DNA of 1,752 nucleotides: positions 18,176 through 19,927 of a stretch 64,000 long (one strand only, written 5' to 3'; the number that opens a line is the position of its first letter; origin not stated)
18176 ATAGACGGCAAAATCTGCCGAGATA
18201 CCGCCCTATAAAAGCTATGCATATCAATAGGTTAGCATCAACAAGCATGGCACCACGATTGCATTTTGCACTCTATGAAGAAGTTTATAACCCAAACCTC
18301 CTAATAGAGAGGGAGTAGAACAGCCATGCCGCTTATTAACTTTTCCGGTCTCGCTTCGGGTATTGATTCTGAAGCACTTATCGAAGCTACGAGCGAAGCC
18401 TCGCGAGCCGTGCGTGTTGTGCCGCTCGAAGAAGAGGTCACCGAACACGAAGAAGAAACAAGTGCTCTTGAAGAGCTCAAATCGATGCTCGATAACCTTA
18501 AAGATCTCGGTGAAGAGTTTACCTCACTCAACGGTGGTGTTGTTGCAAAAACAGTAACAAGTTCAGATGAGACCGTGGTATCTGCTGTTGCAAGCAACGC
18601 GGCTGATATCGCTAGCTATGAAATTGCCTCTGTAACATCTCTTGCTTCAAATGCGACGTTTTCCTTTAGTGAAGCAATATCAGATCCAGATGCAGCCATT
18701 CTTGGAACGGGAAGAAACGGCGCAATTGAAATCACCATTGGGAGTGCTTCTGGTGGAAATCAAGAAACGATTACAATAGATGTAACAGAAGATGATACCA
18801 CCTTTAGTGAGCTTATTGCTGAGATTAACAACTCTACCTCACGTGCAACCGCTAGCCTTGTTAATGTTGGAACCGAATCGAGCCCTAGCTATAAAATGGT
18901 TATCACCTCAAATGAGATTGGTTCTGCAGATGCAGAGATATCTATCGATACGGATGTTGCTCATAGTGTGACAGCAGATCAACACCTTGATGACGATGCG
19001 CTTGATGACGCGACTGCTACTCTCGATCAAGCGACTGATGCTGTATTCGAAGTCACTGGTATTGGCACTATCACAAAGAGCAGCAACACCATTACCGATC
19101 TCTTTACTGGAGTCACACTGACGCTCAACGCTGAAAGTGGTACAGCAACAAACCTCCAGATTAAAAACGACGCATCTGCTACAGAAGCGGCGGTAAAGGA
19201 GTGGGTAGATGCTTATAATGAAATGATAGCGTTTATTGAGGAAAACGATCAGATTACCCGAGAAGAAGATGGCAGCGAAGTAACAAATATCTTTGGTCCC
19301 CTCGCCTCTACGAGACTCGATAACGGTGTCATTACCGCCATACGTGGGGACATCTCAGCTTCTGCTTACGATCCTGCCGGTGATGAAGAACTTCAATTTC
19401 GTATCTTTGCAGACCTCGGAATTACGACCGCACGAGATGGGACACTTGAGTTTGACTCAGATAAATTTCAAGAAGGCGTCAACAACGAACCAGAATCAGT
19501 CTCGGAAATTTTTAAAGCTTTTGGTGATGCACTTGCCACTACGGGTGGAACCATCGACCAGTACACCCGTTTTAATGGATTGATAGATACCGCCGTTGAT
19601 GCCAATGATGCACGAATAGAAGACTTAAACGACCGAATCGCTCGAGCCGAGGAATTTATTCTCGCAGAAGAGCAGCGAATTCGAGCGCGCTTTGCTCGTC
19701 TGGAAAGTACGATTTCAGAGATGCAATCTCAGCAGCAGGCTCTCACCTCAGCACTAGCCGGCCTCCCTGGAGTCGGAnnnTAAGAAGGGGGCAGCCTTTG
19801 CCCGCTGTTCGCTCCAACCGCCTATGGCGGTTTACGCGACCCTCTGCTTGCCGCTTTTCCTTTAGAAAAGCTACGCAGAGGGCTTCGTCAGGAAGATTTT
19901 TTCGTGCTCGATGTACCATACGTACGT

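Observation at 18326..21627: Two tandem, divergent FliD cap paralogues flanked by a 20-bp direct repeat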

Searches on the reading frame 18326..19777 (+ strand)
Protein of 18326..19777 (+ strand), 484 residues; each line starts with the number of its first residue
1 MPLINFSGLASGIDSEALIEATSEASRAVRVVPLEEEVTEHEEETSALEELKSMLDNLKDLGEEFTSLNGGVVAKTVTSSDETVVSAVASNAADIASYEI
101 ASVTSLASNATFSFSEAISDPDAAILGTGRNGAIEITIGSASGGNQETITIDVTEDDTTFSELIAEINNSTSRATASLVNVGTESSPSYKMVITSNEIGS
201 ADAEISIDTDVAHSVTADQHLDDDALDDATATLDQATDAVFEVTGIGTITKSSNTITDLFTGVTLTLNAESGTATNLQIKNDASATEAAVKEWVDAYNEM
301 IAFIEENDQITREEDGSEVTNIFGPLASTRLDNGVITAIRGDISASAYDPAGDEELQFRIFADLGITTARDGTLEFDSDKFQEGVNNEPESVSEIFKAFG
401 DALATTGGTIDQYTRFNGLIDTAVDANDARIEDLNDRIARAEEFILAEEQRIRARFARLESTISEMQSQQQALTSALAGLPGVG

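Call 4: search_protein_families(library=pfam, proteins=[window:18326-19777:+], max_evalue=0.01)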
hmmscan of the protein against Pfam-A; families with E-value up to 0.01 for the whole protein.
window:18326-19777:+ (484 aa): 2 families
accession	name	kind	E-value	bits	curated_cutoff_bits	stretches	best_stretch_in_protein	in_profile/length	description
PF07195.17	FliD_C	-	2.4e-42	145.4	25.4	1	236-468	1-236/236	Flagellar hook-associated protein 2 C-terminus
PF02465.23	FliD_N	-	6.7e-14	52.7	24.8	1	11-109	1-96/97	Flagellar hook-associated protein 2 N-terminus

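Call 12: find_homologous_proteins(query=window:18326-19777:+, max_evalue=0.00001)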
Query window:18326-19777:+ (484 aa): 502 proteins with E <= 0.00001 among 8000 candidates; the best 120 are listed.
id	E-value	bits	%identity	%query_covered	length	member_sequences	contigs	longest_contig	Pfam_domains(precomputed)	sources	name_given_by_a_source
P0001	1.1e-292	989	100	100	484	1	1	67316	PF07195.18,PF02465.24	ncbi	-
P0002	5.0e-250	848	84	100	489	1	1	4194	PF07195.18,PF02465.24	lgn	-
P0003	5.1e-140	486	53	100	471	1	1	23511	PF07195.18,PF02465.24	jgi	-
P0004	7.3e-139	482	54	98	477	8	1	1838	PF07195.18,PF02465.24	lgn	-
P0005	9.3e-136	472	54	99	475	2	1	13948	PF07195.18,PF02465.24,PF15397.12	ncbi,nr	ncbi:MAG: flagellar filament capping protein FliD [Bdellovibrionales bacterium]|nr:flagellar filamen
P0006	2.0e-132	461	52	98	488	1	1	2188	PF07195.18,PF02465.24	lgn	-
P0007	5.7e-132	459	52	100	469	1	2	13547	PF07195.18,PF02465.24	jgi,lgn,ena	-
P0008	1.6e-130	455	52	99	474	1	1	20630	PF07195.18,PF02465.24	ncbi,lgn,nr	ncbi:MAG: flagellar filament capping protein FliD [Bdellovibrionales bacterium]|nr:flagellar filamen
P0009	2.1e-126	441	50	100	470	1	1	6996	PF07195.18,PF02465.24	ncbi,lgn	-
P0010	7.7e-126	439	51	99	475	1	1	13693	PF07195.18,PF02465.24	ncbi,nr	ncbi:MAG: hypothetical protein D6719_01810 [Candidatus Dadabacteria bacterium]|nr:MAG: hypothetical 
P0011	1.1e-124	435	53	99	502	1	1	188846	PF07195.18,PF02465.24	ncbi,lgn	-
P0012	2.6e-124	434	53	99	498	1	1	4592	PF07195.18,PF02465.24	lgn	-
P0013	3.6e-124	434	49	99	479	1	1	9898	PF07195.18,PF02465.24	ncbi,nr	ncbi:flagellar filament capping protein FliD [Oligoflexia bacterium]|nr:flagellar filament capping p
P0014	7.3e-123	429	50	96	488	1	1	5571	PF07195.18,PF02465.24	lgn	-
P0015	3.3e-121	424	49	99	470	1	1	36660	PF07195.18,PF02465.24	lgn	-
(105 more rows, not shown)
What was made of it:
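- Five same-contig pairs appear among the top 120 homologues (call 12).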

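Call 13: find_encoding_contigs(protein=window:18326-19777:+, flank=10000, max_places=6)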
Protein window:18326-19777:+ (484 aa): no gene with exactly this product is on record in the collection.
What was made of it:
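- Tried and rejected: An exact look-up of FliD1 in the contig index returned nothing (call 13), so the left junction of E has no second assembly behind it.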

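Call 14: find_encoding_contigs(protein=P0002, flank=10000, max_places=3)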
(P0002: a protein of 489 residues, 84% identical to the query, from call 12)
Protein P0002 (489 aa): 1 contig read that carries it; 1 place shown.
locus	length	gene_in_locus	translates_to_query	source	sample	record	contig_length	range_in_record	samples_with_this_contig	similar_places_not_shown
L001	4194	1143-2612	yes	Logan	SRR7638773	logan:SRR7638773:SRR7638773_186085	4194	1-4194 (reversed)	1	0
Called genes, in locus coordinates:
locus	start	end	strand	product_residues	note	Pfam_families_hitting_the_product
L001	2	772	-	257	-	?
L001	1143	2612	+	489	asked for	PF02465:FliD_N, PF07195:FliD_C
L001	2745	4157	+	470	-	PF02465:FliD_N, PF07195:FliD_C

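Call 15: find_encoding_contigs(protein=P0010, flank=8000, max_places=2)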
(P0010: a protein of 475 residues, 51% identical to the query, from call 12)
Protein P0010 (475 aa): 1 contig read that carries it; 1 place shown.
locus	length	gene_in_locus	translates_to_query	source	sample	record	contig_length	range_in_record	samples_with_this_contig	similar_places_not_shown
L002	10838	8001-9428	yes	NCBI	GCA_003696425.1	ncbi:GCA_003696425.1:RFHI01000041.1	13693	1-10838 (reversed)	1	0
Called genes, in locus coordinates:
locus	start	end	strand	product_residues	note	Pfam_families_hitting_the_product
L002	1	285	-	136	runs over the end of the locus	PF02566:OsmC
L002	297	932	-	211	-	PF12766:Pyridox_oxase_2, PF01243:PNPOx_N, PF10590:PNP_phzG_C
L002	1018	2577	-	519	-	PF13328:HD_4 (weak)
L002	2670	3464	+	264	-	PF11249:DUF3047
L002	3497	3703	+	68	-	-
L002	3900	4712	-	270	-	PF01553:Acyltransferase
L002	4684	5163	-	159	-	-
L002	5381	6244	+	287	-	PF11306:DUF3108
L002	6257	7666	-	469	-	PF02465:FliD_N, PF07195:FliD_C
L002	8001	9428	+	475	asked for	PF02465:FliD_N, PF07195:FliD_C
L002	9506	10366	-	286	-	PF00669:Flagellin_N, PF00700:Flagellin_C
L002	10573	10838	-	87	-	PF06182:ABC2_membrane_6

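Call 16: find_encoding_contigs(protein=P0008, flank=8000, max_places=2)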
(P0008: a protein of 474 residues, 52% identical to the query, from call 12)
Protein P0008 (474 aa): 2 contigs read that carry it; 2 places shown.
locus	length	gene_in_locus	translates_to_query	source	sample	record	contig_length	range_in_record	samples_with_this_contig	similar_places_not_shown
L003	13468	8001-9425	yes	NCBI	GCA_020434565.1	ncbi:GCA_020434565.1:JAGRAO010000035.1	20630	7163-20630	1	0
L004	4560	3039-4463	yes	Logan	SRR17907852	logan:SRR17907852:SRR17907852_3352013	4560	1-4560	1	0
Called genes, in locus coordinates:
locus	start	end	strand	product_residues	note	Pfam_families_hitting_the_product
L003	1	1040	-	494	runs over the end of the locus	-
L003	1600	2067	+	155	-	PF07811:TadE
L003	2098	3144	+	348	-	PF13400:Tad (weak)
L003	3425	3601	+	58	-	PF04964:Flp_Fap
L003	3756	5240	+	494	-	PF06564:CBP_BcsQ (faint), PF13614:AAA_31 (weak)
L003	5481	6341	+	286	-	PF00669:Flagellin_N, PF00700:Flagellin_C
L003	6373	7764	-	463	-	PF00753:Lactamase_B, PF23023:Anti-Pycsar_Apyc1 (faint), PF12706:Lactamase_B_2, PF16661:Lactamase_B_6 (faint), PF10996:Beta-Casp, PF07521:RMMBL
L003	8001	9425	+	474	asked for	PF02465:FliD_N, PF07195:FliD_C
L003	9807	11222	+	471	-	PF02465:FliD_N, PF07195:FliD_C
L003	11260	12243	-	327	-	PF11306:DUF3108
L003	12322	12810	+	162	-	-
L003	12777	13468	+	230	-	PF01553:Acyltransferase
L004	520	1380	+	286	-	PF00669:Flagellin_N, PF00700:Flagellin_C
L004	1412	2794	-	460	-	PF00753:Lactamase_B, PF23023:Anti-Pycsar_Apyc1 (faint), PF12706:Lactamase_B_2, PF16661:Lactamase_B_6 (faint), PF10996:Beta-Casp, PF07521:RMMBL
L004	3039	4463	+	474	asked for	PF02465:FliD_N, PF07195:FliD_C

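Call 37: search_solved_structures(query=window:18326-19777:+, max_evalue=0.001, show_alignments=1)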
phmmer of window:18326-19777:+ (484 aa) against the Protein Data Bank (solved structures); distinct sequences matched with E-value up to 0.001: 12.
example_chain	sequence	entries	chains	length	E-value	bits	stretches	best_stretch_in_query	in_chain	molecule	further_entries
9m6i_A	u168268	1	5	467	3.7e-21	79.4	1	7-476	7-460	Flagellar hook-associated protein 2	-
9u4r_AC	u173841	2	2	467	4.3e-21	79.2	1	7-476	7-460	Flagellar hook-associated protein 2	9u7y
9gnz_R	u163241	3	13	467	5.2e-21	78.9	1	7-476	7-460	Flagellar hook-associated protein 2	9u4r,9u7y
9gsx_W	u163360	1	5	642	1.6e-20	77.3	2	206-397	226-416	Flagellar hook-associated protein 2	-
9m67_A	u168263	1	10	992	4.4e-20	75.9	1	7-476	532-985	Flagellin,Flagellar hook-associated protein 2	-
9m6h_A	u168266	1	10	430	1.7e-19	73.9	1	30-465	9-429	Flagellar hook-associated protein 2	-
6sih_A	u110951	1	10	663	1.1e-18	71.3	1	7-412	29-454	Flagellar hook-associated protein 2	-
9m68_A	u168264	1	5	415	2.1e-17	67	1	30-436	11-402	Flagellar hook-associated protein 2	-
5h5v_A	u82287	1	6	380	1.4e-16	64.4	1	70-426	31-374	Flagellar hook-associated protein 2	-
5fhy_A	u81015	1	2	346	1e-14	58.2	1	80-417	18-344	B-type flagellar hook-associated protein 2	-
5xlj_A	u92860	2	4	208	1e-05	28.5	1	79-273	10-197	Flagellar hook-associated protein 2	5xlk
5h5w_A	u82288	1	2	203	2.7e-05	27.2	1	75-271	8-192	Flagellar hook-associated protein 2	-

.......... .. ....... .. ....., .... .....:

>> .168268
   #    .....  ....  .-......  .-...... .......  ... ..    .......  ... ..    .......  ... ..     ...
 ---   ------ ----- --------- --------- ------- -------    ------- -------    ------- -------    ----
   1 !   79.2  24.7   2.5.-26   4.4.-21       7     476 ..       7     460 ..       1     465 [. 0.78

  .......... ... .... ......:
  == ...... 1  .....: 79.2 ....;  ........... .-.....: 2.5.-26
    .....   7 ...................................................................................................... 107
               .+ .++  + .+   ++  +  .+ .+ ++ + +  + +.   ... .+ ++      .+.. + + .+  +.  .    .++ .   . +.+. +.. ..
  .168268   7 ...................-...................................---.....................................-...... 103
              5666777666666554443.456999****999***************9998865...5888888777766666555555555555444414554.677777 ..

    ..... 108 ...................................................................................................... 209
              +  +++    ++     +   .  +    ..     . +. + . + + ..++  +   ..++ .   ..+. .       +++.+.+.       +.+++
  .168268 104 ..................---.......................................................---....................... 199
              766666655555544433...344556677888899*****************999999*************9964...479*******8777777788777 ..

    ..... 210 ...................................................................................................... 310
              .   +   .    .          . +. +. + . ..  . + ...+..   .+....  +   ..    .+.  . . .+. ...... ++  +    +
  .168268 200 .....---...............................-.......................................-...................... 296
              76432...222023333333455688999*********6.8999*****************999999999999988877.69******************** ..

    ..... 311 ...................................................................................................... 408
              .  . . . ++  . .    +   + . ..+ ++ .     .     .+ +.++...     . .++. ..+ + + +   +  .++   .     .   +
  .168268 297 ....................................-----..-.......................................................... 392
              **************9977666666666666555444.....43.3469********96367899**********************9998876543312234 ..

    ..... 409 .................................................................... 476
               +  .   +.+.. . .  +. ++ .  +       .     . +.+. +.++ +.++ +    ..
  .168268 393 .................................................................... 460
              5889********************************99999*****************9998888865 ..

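Call 41: find_related_loci(query=A1, collection=metagenome_contigs, flank=6000)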
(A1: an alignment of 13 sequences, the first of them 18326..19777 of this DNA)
Query A1 (484 aa) in metagenome_contigs; peptide patterns used: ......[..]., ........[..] (x = any residue, [..] = any of these).
124 stretches matched a pattern; 14 encode a relative of the query (tblastn E <= 1e-3); 14 distinct loci.
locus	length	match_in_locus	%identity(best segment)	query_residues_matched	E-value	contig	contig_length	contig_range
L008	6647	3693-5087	54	1-474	2e-150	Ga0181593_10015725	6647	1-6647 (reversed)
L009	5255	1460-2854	54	1-474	6e-152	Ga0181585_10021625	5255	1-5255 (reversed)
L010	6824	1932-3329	52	1-482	4e-148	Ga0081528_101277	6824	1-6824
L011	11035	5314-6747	46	1-481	1e-119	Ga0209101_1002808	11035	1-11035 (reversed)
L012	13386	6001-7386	45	1-480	3e-113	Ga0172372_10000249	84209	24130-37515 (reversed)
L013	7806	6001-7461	43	1-480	4e-107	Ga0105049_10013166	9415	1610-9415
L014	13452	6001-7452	41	1-480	7e-101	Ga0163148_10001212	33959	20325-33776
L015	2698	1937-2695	42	1-268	6e-50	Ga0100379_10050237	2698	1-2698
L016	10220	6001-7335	25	4-484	2e-31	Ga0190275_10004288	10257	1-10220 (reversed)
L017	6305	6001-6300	66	1-100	4e-31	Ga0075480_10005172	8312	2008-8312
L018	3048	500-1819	27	1-480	4e-21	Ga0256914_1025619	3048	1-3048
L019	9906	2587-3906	25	1-480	4e-20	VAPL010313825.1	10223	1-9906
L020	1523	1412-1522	76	1-37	2e-12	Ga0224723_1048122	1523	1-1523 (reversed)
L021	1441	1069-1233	45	4-59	6e-6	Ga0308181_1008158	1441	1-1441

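Call 94: find_encoding_contigs(protein=P0011, flank=7000, max_places=2)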
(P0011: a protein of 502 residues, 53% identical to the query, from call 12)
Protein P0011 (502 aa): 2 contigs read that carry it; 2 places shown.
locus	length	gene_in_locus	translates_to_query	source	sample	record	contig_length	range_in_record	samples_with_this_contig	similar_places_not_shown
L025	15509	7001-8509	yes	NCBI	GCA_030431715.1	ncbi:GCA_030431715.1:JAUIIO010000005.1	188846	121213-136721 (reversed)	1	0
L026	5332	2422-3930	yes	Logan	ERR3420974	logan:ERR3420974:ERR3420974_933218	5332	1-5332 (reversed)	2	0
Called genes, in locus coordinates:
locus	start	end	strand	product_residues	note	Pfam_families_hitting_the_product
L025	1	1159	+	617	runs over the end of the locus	PF08447:PAS_3, PF00072:Response_reg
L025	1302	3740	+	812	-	PF02534:T4SS-DNA_transf, PF10412:TrwB_AAD_bind, PF12696:TraG-D_C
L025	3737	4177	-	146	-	PF13366:PDDEXK_3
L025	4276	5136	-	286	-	PF00669:Flagellin_N, PF00700:Flagellin_C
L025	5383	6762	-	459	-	PF00753:Lactamase_B (weak), PF23023:Anti-Pycsar_Apyc1 (faint), PF12706:Lactamase_B_2 (weak), PF16661:Lactamase_B_6, PF10996:Beta-Casp, PF07521:RMMBL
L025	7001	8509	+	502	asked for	PF02465:FliD_N, PF07195:FliD_C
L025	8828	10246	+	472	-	PF02465:FliD_N, PF07195:FliD_C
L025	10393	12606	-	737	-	-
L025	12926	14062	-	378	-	PF01266:DAO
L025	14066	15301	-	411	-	PF00266:Aminotran_5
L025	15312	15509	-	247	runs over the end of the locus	PF01234:NNMT_PNMT_TEMT, PF13489:Methyltransf_23 (weak), PF08242:Methyltransf_12 (weak), PF13649:Methyltransf_25 (faint)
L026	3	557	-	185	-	?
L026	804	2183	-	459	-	PF00753:Lactamase_B (weak), PF23023:Anti-Pycsar_Apyc1 (faint), PF12706:Lactamase_B_2 (weak), PF16661:Lactamase_B_6, PF10996:Beta-Casp, PF07521:RMMBL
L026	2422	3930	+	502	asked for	PF02465:FliD_N, PF07195:FliD_C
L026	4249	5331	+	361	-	?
